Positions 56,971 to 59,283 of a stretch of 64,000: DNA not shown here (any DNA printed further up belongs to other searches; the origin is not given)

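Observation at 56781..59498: Variant System I cytochrome c maturation: CcmE with CxxxY, CcmF and a short CcmI-like protein, no CcmH, in an actinobacterial-type genome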

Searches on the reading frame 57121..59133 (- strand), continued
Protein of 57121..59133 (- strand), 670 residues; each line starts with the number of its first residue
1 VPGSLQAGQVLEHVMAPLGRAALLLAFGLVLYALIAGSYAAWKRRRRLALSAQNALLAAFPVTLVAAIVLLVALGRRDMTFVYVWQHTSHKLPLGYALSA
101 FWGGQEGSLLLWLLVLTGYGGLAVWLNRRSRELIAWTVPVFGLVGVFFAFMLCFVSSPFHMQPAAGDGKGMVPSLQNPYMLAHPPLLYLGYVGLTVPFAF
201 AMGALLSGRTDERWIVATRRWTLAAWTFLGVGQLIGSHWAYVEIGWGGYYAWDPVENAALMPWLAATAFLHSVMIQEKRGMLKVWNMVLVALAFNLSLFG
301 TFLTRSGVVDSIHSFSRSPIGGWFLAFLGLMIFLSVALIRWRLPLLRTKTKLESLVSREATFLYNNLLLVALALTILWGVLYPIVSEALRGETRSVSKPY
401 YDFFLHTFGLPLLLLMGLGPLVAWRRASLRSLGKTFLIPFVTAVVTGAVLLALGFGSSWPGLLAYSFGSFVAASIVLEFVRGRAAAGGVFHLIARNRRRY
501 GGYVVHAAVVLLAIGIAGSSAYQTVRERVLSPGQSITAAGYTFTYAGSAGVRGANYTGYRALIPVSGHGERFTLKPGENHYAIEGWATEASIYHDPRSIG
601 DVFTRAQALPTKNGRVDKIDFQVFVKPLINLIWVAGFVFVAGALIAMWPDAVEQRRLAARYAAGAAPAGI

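Call 83: search_protein_families(library=ncbifam, proteins=[L038:4415-4759:+, L039:12010-12423:+, L040:12469-12837:+, L040:12824-13291:+, L042:4729-5082:+], max_evalue=0.01)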
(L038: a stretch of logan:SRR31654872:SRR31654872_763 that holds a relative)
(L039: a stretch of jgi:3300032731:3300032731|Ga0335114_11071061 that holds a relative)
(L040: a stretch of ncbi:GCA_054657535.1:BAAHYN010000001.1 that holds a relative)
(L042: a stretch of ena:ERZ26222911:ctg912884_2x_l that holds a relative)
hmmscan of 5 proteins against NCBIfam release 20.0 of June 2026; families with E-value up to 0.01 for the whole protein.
L038:4415-4759:+ (114 aa): 2 families
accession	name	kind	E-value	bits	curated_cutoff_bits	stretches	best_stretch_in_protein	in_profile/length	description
TIGR03142.1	cytochro_ccmI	equivalog_domain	0.00023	21.4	29.3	1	7-94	4-86/118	c-type cytochrome biogenesis protein CcmI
NF040576.1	T2SS_GspM_XpsM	equivalog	0.0023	17.6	60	1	4-70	2-68/180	type II secretion system protein GspM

L039:12010-12423:+ (137 aa): 3 families
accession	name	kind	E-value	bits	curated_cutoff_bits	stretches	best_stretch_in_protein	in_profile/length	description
NF003161.0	PRK04136.1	equivalog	6e-05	22.5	54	1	112-134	14-36/49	50S ribosomal protein L40e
NF045510.1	4Cys_prefix_kin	domain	0.0011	19.2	24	0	121-136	11-26/26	4-Cys prefix domain-containing protein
NF005651.0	PRK07418.1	subfamily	0.0055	14.9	942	1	104-136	583-617/617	acetolactate synthase large subunit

L040:12469-12837:+ (122 aa): 0 families

L040:12824-13291:+ (155 aa): 0 families

L042:4729-5082:+ (117 aa): 1 family
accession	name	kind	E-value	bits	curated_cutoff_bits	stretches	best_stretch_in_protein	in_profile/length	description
TIGR03142.1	cytochro_ccmI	equivalog_domain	8e-06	26.1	29.3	1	7-102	4-91/118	c-type cytochrome biogenesis protein CcmI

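Call 103: search_protein_families(library=pfam, proteins=[L039:12010-12423:+], max_evalue=0.001)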
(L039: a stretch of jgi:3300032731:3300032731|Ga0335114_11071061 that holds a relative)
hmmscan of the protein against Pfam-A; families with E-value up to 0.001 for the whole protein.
L039:12010-12423:+ (137 aa): 3 families
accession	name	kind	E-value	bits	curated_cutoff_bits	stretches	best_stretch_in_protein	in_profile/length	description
PF13240.11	Zn_Ribbon_1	-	1.7e-07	31.2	25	1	115-136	2-23/23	zinc-ribbon domain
PF24463.1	DUF7577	-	4.3e-06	26.7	28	1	113-136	3-26/27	Domain of unknown function (DUF7577)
PF12773.13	DZR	-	0.00012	22.6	27.3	1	115-136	1-22/45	Double zinc ribbon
